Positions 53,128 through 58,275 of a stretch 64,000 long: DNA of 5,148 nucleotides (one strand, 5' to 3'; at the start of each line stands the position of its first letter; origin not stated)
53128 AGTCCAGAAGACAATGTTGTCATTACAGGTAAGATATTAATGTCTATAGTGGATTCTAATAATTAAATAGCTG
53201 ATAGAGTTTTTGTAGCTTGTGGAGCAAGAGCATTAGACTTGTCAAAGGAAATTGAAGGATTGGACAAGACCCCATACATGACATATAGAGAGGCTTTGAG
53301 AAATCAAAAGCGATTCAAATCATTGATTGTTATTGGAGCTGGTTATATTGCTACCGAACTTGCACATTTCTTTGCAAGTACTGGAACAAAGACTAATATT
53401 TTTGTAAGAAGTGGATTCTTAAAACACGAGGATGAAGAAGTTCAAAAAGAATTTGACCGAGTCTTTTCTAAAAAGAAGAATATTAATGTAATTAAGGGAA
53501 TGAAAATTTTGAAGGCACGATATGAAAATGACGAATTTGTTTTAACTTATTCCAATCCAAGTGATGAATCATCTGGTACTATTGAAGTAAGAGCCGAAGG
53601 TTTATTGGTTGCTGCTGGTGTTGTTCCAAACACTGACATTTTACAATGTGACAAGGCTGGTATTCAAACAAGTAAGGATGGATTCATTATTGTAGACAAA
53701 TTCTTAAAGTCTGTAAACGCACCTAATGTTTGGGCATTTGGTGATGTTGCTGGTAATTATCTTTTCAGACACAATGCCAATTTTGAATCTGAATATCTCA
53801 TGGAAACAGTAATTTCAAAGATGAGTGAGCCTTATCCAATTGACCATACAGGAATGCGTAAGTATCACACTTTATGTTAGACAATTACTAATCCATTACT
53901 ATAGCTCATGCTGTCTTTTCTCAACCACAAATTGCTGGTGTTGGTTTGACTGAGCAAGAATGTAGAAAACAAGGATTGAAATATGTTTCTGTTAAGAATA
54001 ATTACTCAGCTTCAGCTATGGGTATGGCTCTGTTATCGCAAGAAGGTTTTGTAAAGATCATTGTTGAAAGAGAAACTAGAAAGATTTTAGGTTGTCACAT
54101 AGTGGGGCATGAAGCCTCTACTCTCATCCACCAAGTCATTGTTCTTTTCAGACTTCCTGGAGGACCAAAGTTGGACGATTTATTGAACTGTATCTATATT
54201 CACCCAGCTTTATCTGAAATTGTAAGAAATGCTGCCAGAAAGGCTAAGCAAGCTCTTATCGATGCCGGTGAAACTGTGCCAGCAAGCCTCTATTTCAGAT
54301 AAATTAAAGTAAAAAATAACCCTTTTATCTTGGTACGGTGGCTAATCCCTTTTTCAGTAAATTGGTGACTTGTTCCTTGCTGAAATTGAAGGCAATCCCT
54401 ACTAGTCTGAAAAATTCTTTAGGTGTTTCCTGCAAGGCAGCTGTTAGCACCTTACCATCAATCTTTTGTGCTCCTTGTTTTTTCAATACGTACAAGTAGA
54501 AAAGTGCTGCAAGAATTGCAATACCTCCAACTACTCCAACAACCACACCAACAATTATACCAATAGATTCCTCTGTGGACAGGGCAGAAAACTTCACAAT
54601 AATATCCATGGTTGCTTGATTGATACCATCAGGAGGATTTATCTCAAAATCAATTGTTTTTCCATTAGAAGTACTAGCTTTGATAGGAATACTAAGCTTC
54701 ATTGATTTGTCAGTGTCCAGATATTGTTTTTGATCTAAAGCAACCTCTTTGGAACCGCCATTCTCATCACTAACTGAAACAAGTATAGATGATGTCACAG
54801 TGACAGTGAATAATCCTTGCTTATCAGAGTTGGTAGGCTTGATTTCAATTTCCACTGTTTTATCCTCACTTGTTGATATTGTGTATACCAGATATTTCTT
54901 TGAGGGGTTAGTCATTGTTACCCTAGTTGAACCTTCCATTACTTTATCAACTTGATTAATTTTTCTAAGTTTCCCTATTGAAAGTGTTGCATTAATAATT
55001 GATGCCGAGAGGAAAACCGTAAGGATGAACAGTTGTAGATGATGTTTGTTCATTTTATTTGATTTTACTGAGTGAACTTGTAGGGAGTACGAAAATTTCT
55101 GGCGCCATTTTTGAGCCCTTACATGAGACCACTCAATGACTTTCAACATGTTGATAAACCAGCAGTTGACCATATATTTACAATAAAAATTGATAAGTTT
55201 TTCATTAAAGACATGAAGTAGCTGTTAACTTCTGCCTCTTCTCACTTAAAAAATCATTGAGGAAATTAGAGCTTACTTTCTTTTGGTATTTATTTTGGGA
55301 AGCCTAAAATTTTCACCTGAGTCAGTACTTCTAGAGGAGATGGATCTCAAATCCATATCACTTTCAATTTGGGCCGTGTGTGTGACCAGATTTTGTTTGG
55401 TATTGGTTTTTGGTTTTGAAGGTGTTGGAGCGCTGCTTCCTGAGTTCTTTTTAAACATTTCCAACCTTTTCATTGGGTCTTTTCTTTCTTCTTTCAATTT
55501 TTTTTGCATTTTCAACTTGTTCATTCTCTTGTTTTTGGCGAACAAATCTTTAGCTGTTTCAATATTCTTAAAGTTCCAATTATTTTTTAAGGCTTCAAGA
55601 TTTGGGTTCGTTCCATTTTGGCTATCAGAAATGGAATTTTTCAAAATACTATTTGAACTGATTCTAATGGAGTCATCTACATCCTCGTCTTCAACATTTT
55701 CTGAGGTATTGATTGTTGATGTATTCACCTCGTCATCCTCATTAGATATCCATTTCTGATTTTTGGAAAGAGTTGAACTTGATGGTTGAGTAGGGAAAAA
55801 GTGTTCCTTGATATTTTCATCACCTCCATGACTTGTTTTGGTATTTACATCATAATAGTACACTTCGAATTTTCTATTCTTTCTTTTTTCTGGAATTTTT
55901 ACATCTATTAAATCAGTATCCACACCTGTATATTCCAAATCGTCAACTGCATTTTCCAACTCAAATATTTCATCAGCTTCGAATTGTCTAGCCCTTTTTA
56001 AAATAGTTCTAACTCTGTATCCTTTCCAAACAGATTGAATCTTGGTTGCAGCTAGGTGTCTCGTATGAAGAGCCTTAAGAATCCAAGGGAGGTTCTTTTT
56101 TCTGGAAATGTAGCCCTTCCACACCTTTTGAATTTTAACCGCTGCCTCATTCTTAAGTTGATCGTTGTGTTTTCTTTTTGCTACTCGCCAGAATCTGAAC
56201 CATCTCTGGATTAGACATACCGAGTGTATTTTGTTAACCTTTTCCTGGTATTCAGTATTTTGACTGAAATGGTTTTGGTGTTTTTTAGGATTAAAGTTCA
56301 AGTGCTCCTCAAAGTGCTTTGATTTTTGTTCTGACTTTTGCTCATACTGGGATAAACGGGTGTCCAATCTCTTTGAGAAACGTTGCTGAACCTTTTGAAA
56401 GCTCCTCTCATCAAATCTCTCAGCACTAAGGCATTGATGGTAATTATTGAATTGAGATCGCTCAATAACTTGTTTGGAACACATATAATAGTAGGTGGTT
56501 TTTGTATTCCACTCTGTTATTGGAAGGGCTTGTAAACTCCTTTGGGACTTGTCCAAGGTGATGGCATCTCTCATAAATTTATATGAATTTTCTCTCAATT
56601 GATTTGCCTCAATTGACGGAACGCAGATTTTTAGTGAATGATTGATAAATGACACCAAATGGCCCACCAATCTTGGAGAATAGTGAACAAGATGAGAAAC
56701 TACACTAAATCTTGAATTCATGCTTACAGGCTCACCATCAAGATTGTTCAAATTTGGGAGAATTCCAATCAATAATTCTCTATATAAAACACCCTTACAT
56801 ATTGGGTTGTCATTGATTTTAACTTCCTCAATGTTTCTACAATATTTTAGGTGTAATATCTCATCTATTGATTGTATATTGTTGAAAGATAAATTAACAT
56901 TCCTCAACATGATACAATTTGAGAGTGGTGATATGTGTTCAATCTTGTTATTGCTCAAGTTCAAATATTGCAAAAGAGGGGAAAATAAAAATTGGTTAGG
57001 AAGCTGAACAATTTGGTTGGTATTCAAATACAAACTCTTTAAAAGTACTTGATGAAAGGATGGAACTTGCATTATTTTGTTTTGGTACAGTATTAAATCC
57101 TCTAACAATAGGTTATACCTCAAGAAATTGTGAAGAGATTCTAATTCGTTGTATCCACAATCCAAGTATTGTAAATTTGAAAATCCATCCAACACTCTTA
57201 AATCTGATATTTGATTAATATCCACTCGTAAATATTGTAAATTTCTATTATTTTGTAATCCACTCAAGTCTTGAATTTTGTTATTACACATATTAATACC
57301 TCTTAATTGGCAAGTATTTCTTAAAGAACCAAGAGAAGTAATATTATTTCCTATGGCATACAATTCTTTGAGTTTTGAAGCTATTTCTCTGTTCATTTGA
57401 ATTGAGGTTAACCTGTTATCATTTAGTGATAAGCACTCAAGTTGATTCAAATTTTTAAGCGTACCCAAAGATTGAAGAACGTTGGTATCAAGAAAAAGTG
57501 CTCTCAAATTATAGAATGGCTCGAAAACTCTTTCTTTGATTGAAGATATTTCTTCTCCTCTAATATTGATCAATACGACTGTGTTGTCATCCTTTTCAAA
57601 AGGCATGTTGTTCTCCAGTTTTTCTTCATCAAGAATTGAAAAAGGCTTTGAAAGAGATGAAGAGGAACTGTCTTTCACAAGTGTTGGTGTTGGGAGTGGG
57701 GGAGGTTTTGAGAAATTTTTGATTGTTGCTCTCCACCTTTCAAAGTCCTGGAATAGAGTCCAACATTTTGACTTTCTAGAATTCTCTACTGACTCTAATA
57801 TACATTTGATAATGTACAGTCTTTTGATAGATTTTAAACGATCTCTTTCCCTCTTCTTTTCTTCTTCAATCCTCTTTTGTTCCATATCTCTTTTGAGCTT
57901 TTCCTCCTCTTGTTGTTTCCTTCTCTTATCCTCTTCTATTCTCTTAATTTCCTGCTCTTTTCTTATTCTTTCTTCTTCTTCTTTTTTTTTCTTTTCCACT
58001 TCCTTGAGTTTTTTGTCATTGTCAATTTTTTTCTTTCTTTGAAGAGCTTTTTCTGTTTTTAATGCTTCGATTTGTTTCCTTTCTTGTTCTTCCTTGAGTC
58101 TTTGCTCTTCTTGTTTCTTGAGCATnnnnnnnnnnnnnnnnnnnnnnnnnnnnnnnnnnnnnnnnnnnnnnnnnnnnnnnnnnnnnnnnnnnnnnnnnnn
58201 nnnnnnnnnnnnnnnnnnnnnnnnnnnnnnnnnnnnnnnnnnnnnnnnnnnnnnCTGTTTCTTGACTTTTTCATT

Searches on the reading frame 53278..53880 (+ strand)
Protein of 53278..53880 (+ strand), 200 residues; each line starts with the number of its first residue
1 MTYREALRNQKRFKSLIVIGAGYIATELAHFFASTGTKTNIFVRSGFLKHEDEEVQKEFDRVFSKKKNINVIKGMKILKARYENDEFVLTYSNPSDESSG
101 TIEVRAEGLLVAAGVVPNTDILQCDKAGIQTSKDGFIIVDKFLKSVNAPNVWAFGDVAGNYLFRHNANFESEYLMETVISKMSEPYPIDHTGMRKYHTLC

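Call 15: search_protein_families(library=pfam, proteins=[window:53278-53880:+], max_evalue=0.01)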
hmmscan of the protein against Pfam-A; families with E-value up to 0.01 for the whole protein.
window:53278-53880:+ (200 aa): 4 families
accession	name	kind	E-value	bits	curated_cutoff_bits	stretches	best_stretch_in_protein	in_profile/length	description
PF07992.20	Pyr_redox_2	-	6.2e-27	95.2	26.1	1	4-167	133-287/291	Pyridine nucleotide-disulphide oxidoreductase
PF00070.33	Pyr_redox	-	2.2e-12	47.8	22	1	16-86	2-72/82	Pyridine nucleotide-disulphide oxidoreductase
PF13738.12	Pyr_redox_3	-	0.0003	20.6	30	1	11-155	162-305/305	Pyridine nucleotide-disulphide oxidoreductase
PF02737.24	3HCDH_N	-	0.0035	17.7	22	1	17-67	3-54/180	3-hydroxyacyl-CoA dehydrogenase, NAD binding domain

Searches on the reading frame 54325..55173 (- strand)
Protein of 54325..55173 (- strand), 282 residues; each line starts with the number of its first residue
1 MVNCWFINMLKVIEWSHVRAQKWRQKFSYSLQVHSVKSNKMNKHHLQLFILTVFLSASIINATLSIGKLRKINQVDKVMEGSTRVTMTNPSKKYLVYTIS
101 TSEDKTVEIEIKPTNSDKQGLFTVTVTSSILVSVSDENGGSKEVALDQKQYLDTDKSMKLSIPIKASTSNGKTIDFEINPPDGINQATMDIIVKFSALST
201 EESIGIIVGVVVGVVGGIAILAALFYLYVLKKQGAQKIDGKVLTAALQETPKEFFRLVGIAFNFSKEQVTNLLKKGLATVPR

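Call 15: search_protein_families(library=pfam, proteins=[window:54325-55173:-], max_evalue=0.01)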
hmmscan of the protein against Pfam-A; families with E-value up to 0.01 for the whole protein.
window:54325-55173:- (282 aa): 0 families

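Call 62: search_protein_families(library=pfam, proteins=[window:54325-55053:-], max_evalue=0.01)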
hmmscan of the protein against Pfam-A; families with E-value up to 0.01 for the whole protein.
window:54325-55053:- (242 aa): 1 family
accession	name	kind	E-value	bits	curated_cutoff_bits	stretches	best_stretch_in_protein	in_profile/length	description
PF05808.16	Podoplanin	-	0.007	17.1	30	0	153-181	95-125/135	Podoplanin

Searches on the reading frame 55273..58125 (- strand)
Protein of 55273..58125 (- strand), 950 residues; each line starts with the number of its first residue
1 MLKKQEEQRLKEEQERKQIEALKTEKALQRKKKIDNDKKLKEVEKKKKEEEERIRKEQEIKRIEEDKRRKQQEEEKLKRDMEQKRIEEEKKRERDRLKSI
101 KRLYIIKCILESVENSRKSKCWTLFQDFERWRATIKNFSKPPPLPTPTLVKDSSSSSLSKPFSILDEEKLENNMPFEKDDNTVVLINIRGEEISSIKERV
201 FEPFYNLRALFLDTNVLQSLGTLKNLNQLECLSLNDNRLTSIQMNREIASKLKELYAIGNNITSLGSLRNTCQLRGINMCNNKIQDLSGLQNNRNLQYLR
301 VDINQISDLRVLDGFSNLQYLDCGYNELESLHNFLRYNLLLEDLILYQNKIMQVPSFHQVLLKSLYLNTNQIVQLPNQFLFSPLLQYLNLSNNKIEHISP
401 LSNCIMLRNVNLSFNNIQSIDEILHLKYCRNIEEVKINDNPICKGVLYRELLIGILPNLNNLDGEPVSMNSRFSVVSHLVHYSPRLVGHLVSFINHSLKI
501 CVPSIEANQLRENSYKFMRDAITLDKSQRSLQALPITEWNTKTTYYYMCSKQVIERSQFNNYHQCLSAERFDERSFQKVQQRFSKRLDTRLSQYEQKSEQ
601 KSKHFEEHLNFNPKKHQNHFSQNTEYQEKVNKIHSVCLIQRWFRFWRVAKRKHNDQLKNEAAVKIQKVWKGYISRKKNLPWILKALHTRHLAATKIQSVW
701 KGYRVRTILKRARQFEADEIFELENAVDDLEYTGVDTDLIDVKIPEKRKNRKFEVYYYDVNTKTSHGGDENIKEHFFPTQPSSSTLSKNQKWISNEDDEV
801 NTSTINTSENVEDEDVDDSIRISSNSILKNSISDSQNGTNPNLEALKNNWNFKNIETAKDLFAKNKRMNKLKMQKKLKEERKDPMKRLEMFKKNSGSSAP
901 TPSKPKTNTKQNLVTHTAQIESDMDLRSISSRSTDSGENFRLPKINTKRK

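Call 15: search_protein_families(library=pfam, proteins=[window:55273-58125:-], max_evalue=0.01)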
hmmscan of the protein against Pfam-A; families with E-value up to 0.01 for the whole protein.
window:55273-58125:- (950 aa): 4 families
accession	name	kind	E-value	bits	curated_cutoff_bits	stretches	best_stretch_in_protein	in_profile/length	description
PF12799.13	LRR_4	-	1e-16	61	27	2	251-292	2-44/44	Leucine Rich repeats (2 copies)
PF13855.12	LRR_8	-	8.2e-11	41.9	27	2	362-417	3-61/61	Leucine rich repeat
PF00612.33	IQ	-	3.8e-10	39.1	20.3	2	660-677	2-19/21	IQ calmodulin-binding motif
PF14580.12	LRR_9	-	1.2e-07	31.9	30.5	2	367-472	49-155/175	Leucine-rich repeat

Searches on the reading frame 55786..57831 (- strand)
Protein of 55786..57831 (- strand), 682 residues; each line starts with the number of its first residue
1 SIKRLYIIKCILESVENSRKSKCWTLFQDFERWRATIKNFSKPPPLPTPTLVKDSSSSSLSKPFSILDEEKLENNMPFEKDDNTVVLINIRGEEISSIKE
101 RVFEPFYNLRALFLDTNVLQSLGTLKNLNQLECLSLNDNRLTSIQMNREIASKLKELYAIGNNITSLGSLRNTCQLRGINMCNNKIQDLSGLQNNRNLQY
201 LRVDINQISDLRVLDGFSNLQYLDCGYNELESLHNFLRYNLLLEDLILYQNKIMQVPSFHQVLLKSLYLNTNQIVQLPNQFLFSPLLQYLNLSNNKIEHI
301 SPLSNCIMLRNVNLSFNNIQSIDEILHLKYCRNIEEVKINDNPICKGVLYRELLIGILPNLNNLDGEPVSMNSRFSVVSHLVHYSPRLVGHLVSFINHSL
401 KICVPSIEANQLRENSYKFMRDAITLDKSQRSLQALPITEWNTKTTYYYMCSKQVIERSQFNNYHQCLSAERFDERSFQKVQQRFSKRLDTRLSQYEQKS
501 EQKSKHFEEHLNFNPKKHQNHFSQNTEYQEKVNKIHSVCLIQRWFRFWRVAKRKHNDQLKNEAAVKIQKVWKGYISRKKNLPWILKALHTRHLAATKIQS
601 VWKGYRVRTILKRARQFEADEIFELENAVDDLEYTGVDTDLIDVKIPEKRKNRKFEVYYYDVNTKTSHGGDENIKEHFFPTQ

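Call 61: search_solved_structures(query=window:55786-57831:-, max_evalue=0.001)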
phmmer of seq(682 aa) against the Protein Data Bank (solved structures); distinct sequences matched with E-value up to 0.001: 181 (the best 60 are shown).
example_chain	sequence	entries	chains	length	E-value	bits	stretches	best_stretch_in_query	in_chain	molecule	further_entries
5il7_A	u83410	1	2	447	9.2e-24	87.1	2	98-319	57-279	Rab family protein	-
6hlu_A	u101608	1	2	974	2.5e-22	82.4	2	98-321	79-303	Rab family protein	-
2omz_A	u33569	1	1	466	4.6e-22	81.5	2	159-328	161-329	Internalin-A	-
8r4b_A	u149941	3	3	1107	8e-22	80.7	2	97-321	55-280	Rab family protein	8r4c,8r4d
8h62_A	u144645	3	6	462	9.2e-22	80.5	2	159-328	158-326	Internalin A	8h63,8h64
1o6s_A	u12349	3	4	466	9.6e-22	80.4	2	159-328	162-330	INTERNALIN A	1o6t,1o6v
2omv_A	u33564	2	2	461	1e-21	80.3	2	160-328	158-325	Internalin-A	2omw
2omy_A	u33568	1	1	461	1.3e-21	80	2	160-328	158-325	Internalin-A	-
2omu_A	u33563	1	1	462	2.6e-21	79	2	161-328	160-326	Internalin-A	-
2omt_A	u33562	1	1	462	2.7e-21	78.9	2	161-328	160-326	Internalin-A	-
2omx_A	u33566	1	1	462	3.3e-21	78.7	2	161-328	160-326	Internalin-A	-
4r5c_A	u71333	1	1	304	1.4e-19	73.3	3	82-203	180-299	Leucine rich repeat protein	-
4fmz_A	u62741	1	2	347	2.6e-18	69.1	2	83-234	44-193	Internalin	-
8b5r_S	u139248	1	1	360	3.8e-16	61.9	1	101-366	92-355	Protein phosphatase 1 regulatory subunit 7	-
6hkw_A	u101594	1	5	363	3.9e-16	61.9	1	101-366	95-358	Protein phosphatase 1 regulatory subunit 7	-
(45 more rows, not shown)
